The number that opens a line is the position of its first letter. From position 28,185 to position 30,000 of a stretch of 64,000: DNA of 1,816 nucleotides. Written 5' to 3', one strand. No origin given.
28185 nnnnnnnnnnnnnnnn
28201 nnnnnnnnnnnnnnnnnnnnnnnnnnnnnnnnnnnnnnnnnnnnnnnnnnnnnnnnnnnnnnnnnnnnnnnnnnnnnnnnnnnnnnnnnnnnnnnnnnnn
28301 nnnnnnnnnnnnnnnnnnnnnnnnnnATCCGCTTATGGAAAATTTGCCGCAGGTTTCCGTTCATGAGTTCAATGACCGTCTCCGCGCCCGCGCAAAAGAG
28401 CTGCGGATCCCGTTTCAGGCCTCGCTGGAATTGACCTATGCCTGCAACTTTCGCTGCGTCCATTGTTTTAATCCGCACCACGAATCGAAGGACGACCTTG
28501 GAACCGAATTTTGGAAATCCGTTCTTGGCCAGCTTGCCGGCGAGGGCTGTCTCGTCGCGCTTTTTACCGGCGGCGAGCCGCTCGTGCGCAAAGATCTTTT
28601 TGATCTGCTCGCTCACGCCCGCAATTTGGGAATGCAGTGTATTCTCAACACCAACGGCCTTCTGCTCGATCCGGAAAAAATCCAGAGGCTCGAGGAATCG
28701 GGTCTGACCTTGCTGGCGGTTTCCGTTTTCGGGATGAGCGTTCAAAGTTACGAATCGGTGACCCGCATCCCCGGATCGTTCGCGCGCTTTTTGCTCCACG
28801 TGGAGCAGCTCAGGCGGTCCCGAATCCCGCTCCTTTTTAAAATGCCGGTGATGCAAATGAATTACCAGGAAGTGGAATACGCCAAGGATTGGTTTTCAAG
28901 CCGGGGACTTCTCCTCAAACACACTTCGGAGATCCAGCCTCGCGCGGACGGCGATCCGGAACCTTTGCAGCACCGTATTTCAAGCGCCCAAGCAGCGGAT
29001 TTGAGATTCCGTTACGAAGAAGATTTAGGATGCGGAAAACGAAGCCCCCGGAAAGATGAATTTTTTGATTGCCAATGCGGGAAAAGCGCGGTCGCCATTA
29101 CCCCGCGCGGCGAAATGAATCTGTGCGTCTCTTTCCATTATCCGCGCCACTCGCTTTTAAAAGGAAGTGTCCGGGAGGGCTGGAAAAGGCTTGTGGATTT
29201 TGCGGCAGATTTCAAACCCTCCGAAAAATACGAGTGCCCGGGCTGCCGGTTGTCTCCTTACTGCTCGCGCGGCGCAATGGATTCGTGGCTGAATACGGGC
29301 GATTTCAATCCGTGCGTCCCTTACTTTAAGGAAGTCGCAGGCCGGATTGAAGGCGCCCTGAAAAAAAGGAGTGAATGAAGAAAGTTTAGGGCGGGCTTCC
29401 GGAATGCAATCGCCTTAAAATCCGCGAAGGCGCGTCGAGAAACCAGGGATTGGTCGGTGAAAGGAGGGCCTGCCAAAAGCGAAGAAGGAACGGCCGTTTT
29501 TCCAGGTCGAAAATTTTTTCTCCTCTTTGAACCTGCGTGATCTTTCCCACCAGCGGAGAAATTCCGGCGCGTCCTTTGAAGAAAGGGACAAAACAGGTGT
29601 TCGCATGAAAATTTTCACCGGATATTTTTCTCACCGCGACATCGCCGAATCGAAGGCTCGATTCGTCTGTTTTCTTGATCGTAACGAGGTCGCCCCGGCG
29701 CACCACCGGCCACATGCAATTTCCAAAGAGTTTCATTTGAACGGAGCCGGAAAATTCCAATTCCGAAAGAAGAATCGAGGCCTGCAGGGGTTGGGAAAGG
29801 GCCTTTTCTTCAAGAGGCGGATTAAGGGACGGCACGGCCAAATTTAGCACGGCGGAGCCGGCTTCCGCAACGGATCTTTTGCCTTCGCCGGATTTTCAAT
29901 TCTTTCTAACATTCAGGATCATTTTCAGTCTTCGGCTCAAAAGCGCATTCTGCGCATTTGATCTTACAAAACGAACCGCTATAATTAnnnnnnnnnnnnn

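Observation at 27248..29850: Compact RiPP-like operon: STNC-rich precursor, HprK-related kinase, radical SAM/SPASM, plus a convergent Cys-type S24 peptidase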

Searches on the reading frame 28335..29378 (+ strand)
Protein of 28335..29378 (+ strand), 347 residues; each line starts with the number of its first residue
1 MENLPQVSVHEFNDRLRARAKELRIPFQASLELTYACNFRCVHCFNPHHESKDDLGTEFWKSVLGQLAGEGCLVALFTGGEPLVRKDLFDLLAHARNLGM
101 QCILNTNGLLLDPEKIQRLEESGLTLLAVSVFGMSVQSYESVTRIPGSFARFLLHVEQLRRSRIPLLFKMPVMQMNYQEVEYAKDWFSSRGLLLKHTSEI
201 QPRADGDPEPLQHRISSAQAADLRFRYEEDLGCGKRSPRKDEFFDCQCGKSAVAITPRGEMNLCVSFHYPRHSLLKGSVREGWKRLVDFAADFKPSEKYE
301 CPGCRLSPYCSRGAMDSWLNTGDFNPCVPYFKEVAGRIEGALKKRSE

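Call 3: search_protein_families(library=ncbifam, proteins=[window:28335-29378:+], max_evalue=0.1)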
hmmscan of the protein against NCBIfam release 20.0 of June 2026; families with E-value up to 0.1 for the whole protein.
window:28335-29378:+ (347 aa): 76 families (the best 25 are shown)
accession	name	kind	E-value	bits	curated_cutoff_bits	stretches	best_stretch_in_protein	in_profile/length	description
TIGR04545.1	rSAM_ahbD_hemeb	equivalog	1.7e-29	103.3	500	1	31-186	4-161/339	heme b synthase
TIGR04055.1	rSAM_NirJ2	equivalog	2.4e-27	96.3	500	1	31-198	4-172/326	putative heme d1 biosynthesis radical SAM protein NirJ2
TIGR02109.1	PQQ_syn_pqqE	equivalog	4.6e-25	88.3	381.35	1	24-181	4-163/358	pyrroloquinoline quinone biosynthesis protein PqqE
TIGR04546.1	rSAM_ahbC_deAc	equivalog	1.3e-24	86.7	650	1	32-182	44-195/390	12,18-didecarboxysiroheme deacetylase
TIGR04347.1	pseudo_SAM_Halo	equivalog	8.6e-21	74.6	525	1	32-157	43-169/390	TIGR04347 family pseudo-SAM/SPASM protein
TIGR04303.1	GeoRSP_rSAM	equivalog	2.6e-20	73.3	400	1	26-181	4-158/325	GeoRSP system radical SAM/SPASM protein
TIGR04051.1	rSAM_NirJ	equivalog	1.1e-19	70.7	515.45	1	33-180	8-156/354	heme d1 biosynthesis radical SAM protein NirJ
TIGR04054.1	rSAM_NirJ1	equivalog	1.8e-19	69.6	650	1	32-181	41-191/387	putative heme d1 biosynthesis radical SAM protein NirJ1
TIGR04133.1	rSAM_w_lipo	hypoth_equivalog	5.1e-19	68.4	425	1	29-320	26-337/350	TIGR04133 family radical SAM/SPASM protein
TIGR02666.1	moaA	equivalog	8.8e-19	67.6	284.05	1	32-195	15-188/336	GTP 3',8-cyclase MoaA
TIGR04053.2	TIGR04053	equivalog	1.4e-18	67.3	395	1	26-184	7-170/366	TIGR04053 family radical SAM/SPASM domain-containing protein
TIGR03962.1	mycofact_rSAM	equivalog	1.5e-18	67.1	265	1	22-180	7-166/339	mycofactocin radical SAM maturase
TIGR02668.1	moaA_archaeal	equivalog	1.3e-17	63.7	325.25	1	31-184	14-170/303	GTP 3',8-cyclase MoaA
TIGR04317.1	W_rSAM_matur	equivalog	2.9e-17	62.8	380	1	31-175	8-152/349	tungsten cofactor oxidoreductase radical SAM maturase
NF045574.1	sacti_mat_StsB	exception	6.2e-17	61.6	625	1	29-156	98-225/466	StsB family radical SAM/SPASM domain sactipeptide maturase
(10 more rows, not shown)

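Call 4: search_protein_families(library=pfam, proteins=[window:28335-29378:+], max_evalue=0.1)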
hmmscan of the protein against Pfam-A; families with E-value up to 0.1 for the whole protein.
window:28335-29378:+ (347 aa): 3 families
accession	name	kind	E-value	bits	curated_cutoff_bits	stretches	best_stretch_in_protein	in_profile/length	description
PF04055.27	Radical_SAM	-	6.4e-21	75.7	29.5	1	32-185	2-164/166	Radical SAM superfamily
PF13353.11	Fer4_12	-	0.00011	23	22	1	36-141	14-123/137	4Fe-4S single cluster domain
PF13824.12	zf-Mss51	-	0.0077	16.8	27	0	296-316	12-32/55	Zinc-finger of mitochondrial splicing suppressor 51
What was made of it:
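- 28335..29378 (+): Radical SAM enzyme with a SPASM-like C-terminal Cys-rich domain. It is the orthologue of 'rSAM3' of the full cassette. CX3CX2C lies at residues 37-44. Invariant Cys are at 246, 248, 264, 301, 304, 310 and 327. There is no N-terminal RRE domain. Pfam Radical_SAM at E 6e-21 (call 4).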

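Call 6: find_homologous_proteins(query=window:28335-29378:+, max_evalue=1e-10)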
Query window:28335-29378:+ (347 aa): 103 proteins with E <= 1e-10 among 3099 candidates.
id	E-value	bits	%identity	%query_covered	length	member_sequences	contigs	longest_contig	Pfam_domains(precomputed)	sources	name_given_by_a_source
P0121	1.2e-239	812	100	100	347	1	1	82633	PF04055.28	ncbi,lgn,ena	-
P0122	7.3e-114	398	49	100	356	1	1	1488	PF04055.28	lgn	-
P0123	5.3e-112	392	50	95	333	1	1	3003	PF04055.28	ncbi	-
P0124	7.5e-112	392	51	97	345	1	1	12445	PF04055.28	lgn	-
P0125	2.5e-110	387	50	97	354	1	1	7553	PF04055.28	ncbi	-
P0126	5.0e-108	379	51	97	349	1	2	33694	PF04055.28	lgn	-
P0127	6.3e-108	379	46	99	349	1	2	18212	PF04055.28,PF13353.12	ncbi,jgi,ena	-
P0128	1.1e-107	378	49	97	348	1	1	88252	PF04055.28,PF13353.12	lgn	-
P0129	6.4e-107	376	50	97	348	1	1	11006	PF04055.28,PF13353.12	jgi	jgi:radical SAM protein with 4Fe4S-binding SPASM domain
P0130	1.4e-102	361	47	99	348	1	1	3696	PF04055.28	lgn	-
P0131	3.7e-101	357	46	99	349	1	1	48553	PF04055.28,PF13353.12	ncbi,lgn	-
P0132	8.7e-100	352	45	97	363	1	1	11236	PF04055.28,PF13353.12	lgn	-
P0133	1.9e-97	344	46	98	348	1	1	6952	PF04055.28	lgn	-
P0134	4.6e-95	337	43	98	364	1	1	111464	PF04055.28,PF13353.12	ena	-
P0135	2.5e-92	328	50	81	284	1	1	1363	PF04055.28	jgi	jgi:radical SAM protein with 4Fe4S-binding SPASM domain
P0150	5.8e-40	155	36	78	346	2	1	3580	PF13186.12,PF04055.28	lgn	-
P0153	8.0e-37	145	31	96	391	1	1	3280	PF13186.12,PF04055.28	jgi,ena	-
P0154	1.0e-36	145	33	94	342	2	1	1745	PF13186.12,PF04055.28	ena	-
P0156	6.1e-36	142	31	96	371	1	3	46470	PF13186.12,PF04055.28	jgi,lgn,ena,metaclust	metaclust:\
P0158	4.6e-35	139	30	91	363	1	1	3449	PF13186.12,PF04055.28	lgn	-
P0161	6.0e-34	136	29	90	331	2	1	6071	PF13186.12,PF04055.28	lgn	-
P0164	4.2e-33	133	31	91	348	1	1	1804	PF13186.12,PF04055.28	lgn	-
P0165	2.1e-32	130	30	88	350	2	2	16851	PF13186.12,PF04055.28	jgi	jgi:radical SAM protein with 4Fe4S-binding SPASM domain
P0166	3.3e-32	130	29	89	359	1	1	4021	PF13186.12,PF04055.28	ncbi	-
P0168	1.5e-31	128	30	86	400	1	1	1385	PF13186.12,PF04055.28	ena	-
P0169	1.8e-30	124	30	94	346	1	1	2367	PF13186.12,PF04055.28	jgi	-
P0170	3.7e-29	120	30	86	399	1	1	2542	PF13186.12,PF04055.28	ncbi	-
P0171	6.6e-29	119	29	89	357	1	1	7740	PF13186.12,PF04055.28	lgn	-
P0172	1.0e-28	118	27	93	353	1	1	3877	PF13186.12,PF04055.28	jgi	jgi:radical SAM protein with 4Fe4S-binding SPASM domain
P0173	1.5e-27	115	28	87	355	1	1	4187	PF13186.12,PF04055.28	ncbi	-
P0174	4.9e-27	113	28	87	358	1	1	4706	PF13186.12,PF04055.28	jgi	jgi:radical SAM protein with 4Fe4S-binding SPASM domain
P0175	7.5e-25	106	30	87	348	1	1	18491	PF13186.12,PF04055.28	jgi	jgi:radical SAM protein with 4Fe4S-binding SPASM domain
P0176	1.3e-24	105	28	88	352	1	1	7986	PF13186.12,PF04055.28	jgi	jgi:radical SAM protein with 4Fe4S-binding SPASM domain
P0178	7.3e-23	99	31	73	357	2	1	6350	PF13186.12,PF04055.28,PF13353.12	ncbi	-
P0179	7.7e-23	99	28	86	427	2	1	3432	PF13186.12,PF04055.28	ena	-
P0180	1.5e-20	92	28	85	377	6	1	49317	PF13186.12,PF04055.28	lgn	-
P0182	4.8e-19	87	26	83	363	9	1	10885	PF13186.12,PF04055.28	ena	-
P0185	9.1e-18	82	28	81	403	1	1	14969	PF13186.12,PF04055.28,PF13353.12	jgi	jgi:Fe-coproporphyrin III synthase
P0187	2.5e-17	81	31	46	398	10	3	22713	PF13186.12,PF04055.28,PF13353.12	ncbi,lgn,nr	ncbi:MAG: radical SAM protein [Methanoculleus marisnigri]|nr:radical SAM protein [Methanoculleus mar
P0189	8.6e-17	79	31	46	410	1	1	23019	PF13186.12,PF04055.28,PF13353.12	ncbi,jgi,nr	ncbi:MAG: radical SAM protein [Deltaproteobacteria bacterium]|jgi:radical SAM protein with 4Fe4S-bin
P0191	1.4e-16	78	35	45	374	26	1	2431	PF13186.12,PF04055.28,PF13353.12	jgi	-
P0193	3.6e-16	77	31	50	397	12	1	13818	PF13186.12,PF04055.28,PF13353.12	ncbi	-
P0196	4.9e-16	77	27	76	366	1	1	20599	PF13186.12,PF04055.28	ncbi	-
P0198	2.0e-14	71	29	61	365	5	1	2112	PF13186.12,PF04055.28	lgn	-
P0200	4.1e-14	70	28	81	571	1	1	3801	PF13186.12,PF04055.28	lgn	-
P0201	8.2e-14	69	29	49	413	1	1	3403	PF13186.12,PF04055.28,PF13353.12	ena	-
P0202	9.9e-14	69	29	49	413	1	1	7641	PF13186.12,PF04055.28,PF13353.12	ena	-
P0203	1.6e-13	68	28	43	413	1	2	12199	PF13186.12,PF04055.28,PF13353.12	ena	-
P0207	1.4e-12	65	30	45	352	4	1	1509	PF13186.12,PF04055.28,PF13353.12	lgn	-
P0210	3.2e-12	64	34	45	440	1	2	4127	PF13186.12,PF04055.28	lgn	-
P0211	3.8e-12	64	34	45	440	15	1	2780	PF13186.12,PF04055.28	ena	-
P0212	9.8e-12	63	26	85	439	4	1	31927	PF13186.12,PF04055.28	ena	-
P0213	1.1e-11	62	34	40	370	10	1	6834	PF13186.12,PF04055.28,PF13353.12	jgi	jgi:MoaA/NifB/PqqE/SkfB family radical SAM enzyme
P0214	1.2e-11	62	31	43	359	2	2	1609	PF13186.12,PF04055.28,PF13353.12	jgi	jgi:MoaA/NifB/PqqE/SkfB family radical SAM enzyme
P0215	1.5e-11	62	25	83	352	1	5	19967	PF13186.12,PF04055.28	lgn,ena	-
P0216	1.7e-11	62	39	31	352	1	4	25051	PF13186.12,PF04055.28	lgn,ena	-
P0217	2.3e-11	61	34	40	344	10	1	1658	PF13186.12,PF04055.28,PF13353.12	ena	-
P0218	2.4e-11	61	30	46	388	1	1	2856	PF13186.12,PF04055.28,PF13353.12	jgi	-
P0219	3.0e-11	61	34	42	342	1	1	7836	PF13186.12,PF04055.28,PF13353.12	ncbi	-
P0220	3.0e-11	61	25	85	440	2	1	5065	PF13186.12,PF04055.28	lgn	-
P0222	3.6e-11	61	33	46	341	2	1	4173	PF13186.12,PF04055.28,PF13353.12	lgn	-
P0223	4.3e-11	60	32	41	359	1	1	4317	PF13186.12,PF04055.28,PF13353.12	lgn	-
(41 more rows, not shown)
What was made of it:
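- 28335..29378 (+): Homologues carry PF13186 SPASM (call 6).
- On Radical SAM/SPASM RiPP maturation system (generic): More distant homologues carry PF13186 (call 6).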

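Call 39: search_solved_structures(query=window:28335-29378:+, max_evalue=0.00001, show_alignments=1)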
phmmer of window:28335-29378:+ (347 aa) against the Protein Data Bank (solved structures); distinct sequences matched with E-value up to 0.00001: 12.
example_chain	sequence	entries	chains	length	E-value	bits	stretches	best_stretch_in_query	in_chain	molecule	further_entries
6efn_A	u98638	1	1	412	3.7e-13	52.3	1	24-191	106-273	Sporulation killing factor maturation protein SkfB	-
6c8v_A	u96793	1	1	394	4.8e-13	51.9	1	26-180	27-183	Coenzyme PQQ synthesis protein E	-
7vob_C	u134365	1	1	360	2.2e-12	49.7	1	31-191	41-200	Cytosylglucuronate decarboxylase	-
7voc_C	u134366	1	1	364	2.3e-12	49.7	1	31-191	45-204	Cytosylglucuronate decarboxylase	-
8hzv_A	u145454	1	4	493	2.6e-08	36.4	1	20-159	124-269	Radical S-Adenosyl-L-methionine Enzyme DesII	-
8hzy_A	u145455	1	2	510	2.9e-08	36.2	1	20-159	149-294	DesII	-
5wgg_A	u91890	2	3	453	3.1e-08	36.1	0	30-147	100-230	Radical SAM domain protein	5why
8wm2_A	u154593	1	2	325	2.4e-07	33.2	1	21-192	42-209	Fe-S radical SAM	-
7tol_A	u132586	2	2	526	5.2e-07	32.1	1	28-139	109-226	glycerol dibiphytanyl glycerol tetraether - macrocyclic archaeol synthase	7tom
2fb2_A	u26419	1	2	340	3.6e-06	29.3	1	29-143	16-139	Molybdenum cofactor biosynthesis protein A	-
1tv7_A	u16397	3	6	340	4.5e-06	29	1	30-142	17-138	Molybdenum cofactor biosynthesis protein A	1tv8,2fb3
5v1q_A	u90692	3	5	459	8.4e-06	28.1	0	23-123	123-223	Radical SAM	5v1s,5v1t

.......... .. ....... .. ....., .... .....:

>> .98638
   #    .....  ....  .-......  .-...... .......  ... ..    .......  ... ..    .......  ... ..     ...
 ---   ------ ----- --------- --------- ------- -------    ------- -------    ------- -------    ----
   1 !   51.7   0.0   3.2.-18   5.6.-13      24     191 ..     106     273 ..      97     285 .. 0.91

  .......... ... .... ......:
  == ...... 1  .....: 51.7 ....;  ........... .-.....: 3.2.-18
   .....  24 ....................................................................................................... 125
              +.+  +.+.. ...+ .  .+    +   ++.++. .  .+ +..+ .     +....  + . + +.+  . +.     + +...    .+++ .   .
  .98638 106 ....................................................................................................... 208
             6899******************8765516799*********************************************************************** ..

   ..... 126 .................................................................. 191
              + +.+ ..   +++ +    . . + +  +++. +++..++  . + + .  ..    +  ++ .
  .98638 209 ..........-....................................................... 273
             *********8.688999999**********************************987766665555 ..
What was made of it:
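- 28335..29378 (+): Best solved relatives are SkfB and PqqE (call 39).
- Closest known: Sactipeptide/ranthipeptide maturation systems. Same: SkfB is the best solved relative (call 39).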

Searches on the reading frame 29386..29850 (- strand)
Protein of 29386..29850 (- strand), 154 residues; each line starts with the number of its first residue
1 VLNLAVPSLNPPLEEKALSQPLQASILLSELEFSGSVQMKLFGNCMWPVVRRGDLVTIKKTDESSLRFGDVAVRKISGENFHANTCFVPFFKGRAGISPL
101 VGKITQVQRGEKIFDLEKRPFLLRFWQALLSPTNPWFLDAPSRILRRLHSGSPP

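Call 3: search_protein_families(library=ncbifam, proteins=[window:29386-29850:-], max_evalue=0.1)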
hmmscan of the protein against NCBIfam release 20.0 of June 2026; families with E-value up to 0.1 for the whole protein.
window:29386-29850:- (154 aa): 1 family
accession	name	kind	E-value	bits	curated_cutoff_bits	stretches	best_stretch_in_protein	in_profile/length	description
TIGR02228.1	sigpep_I_arch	equivalog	0.00064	19.6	51.85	1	41-76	36-71/158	signal peptidase I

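Call 4: search_protein_families(library=pfam, proteins=[window:29386-29850:-], max_evalue=0.1)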
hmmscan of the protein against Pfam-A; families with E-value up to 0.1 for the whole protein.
window:29386-29850:- (154 aa): 1 family
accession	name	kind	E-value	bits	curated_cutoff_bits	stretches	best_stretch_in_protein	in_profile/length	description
PF00717.28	Peptidase_S24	-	0.071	13.3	23.3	0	39-79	38-76/116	Peptidase S24-like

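Call 33: find_homologous_proteins(query=window:29386-29850:-, max_evalue=0.001)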
Query window:29386-29850:- (154 aa): 3 proteins with E <= 0.001 among 30 candidates.
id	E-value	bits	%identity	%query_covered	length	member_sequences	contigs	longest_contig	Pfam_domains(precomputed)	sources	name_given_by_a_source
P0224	1.7e-67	244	100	71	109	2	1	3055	-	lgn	-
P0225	3.1e-62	227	73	95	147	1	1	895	-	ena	-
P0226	4.6e-23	100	45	80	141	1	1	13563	-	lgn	-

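Call 34: find_encoding_contigs(protein=P0226, flank=8000, max_places=2)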
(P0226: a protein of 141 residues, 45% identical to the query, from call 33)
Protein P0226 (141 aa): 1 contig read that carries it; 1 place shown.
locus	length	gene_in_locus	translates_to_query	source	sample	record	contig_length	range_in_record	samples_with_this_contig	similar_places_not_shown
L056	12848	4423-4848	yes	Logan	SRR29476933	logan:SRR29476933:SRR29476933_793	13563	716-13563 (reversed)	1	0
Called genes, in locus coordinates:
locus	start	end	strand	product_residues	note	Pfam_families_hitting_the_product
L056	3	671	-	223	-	?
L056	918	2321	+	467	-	-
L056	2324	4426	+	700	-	-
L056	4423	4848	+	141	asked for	-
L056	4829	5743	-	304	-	PF01073:3Beta_HSD, PF01370:Epimerase, PF04321:RmlD_sub_bind, PF07993:NAD_binding_4 (weak), PF16363:GDP_Man_Dehyd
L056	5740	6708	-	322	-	PF01073:3Beta_HSD, PF01370:Epimerase, PF02719:Polysacc_synt_2, PF04321:RmlD_sub_bind, PF07993:NAD_binding_4, PF16363:GDP_Man_Dehyd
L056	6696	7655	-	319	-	PF04321:RmlD_sub_bind, PF01073:3Beta_HSD, PF01370:Epimerase, PF07993:NAD_binding_4 (faint), PF16363:GDP_Man_Dehyd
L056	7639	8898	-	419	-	PF08421:Methyltransf_13, PF13489:Methyltransf_23, PF08241:Methyltransf_11 (weak), PF08242:Methyltransf_12 (weak), PF08484:Methyltransf_14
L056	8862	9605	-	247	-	PF13489:Methyltransf_23, PF08241:Methyltransf_11, PF08242:Methyltransf_12, PF13649:Methyltransf_25, PF13847:Methyltransf_31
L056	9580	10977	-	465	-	PF01266:DAO (faint), PF01593:Amino_oxidase, PF13450:NAD_binding_8, PF03275:GLF (faint)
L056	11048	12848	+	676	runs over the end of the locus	-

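Call 53: predict_structure(alignment_id=A4)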
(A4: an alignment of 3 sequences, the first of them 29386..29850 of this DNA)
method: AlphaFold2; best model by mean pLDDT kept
length: 154 residues; sequences in the alignment: 3
mean_pLDDT: 66.8   pTM: 0.62
mean pLDDT of the five models: 66.8, 66.2, 64.5, 62.9, 62.9
residues with pLDDT >= 90: 5; 70-90: 73; 50-70: 37; < 50: 39
segments of 3 or more residues with pLDDT < 50: 1-20, 92-96, 147-154
pLDDT, mean of each block of 10 residues (from residue 1): 44 43 64 84 63 85 82 73 66 58 89 85 72 56 48 38
secondary structure, 60 per line:
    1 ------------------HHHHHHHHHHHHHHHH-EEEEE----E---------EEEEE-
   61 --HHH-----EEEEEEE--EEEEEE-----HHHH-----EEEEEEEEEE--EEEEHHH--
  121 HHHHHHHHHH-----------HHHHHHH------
elements in order: H19-34 E36-40 E55-59 E71-77 E80-85 H91-94 E100-109 E112-115 H121-130 H142-148
